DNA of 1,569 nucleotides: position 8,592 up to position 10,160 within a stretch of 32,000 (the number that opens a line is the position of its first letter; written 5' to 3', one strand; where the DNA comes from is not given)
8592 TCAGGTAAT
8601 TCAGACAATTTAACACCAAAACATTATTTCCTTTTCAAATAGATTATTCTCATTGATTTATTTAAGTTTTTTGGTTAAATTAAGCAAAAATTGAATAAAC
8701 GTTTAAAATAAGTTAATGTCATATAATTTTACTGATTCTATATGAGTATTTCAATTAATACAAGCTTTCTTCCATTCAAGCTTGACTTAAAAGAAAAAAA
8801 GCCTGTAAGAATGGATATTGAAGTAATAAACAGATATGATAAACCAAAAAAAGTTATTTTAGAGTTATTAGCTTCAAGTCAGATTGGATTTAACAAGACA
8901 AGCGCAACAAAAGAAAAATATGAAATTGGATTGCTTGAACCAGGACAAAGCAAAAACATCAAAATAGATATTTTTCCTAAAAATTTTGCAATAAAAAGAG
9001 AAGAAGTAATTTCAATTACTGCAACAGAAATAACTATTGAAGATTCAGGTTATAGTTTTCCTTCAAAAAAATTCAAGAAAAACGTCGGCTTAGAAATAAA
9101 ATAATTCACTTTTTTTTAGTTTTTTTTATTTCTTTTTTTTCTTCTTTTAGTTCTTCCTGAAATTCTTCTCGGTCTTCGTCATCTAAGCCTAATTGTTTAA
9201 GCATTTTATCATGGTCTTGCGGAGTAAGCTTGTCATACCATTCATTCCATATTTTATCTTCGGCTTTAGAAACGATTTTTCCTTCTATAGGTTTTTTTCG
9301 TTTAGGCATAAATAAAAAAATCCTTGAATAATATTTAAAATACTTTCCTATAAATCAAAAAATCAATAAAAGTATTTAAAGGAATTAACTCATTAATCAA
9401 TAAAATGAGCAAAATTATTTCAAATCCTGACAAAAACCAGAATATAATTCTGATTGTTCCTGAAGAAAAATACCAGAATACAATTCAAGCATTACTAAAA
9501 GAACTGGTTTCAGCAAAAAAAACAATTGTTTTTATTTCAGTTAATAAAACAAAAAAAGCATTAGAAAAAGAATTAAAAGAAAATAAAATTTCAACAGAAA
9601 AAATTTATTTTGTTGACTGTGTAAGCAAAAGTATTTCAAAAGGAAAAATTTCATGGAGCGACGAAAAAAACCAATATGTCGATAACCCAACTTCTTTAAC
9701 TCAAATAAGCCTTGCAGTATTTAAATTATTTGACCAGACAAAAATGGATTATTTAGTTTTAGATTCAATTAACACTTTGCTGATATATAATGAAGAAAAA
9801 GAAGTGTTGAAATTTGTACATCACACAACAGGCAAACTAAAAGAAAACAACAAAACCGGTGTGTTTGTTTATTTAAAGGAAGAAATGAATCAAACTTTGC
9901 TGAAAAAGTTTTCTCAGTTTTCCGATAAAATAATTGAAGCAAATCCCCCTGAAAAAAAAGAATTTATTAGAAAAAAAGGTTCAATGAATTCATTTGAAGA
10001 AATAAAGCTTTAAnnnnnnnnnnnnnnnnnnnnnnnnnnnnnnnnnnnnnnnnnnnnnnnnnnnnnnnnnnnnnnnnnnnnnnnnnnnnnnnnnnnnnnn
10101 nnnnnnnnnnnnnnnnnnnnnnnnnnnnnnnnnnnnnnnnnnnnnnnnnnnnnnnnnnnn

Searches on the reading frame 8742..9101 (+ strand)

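Call 25: search_protein_families(library=pfam, proteins=[window:8742-9101:+], max_evalue=0.001)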
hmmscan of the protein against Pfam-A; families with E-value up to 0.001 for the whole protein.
window:8742-9101:+ (120 aa): 1 family
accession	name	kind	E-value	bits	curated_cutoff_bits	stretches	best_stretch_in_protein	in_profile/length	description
PF23643.1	TRAPPC13_C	-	0.00034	21.1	27.9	1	18-85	6-69/95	Trafficking protein particle complex subunit 13, C-terminal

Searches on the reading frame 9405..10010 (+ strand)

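Call 25: search_protein_families(library=pfam, proteins=[window:9405-10010:+], max_evalue=0.001)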
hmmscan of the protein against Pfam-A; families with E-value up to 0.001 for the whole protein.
window:9405-10010:+ (202 aa): 4 families
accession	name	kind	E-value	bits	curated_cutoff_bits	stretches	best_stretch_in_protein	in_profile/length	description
PF24336.1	DUF7504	-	1.6e-09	38.9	27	1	18-178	10-178/179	Family of unknown function (DUF7504)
PF23365.1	DUF7090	-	1.6e-08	34.9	27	1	38-179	42-182/192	Family of unknown function (DUF7090)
PF05763.18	DUF835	-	5.8e-06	26.6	33.1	1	80-163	54-126/136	Protein of unknown function (DUF835)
PF06745.19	ATPase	-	2e-05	24.5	26.6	1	30-160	40-166/231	KaiC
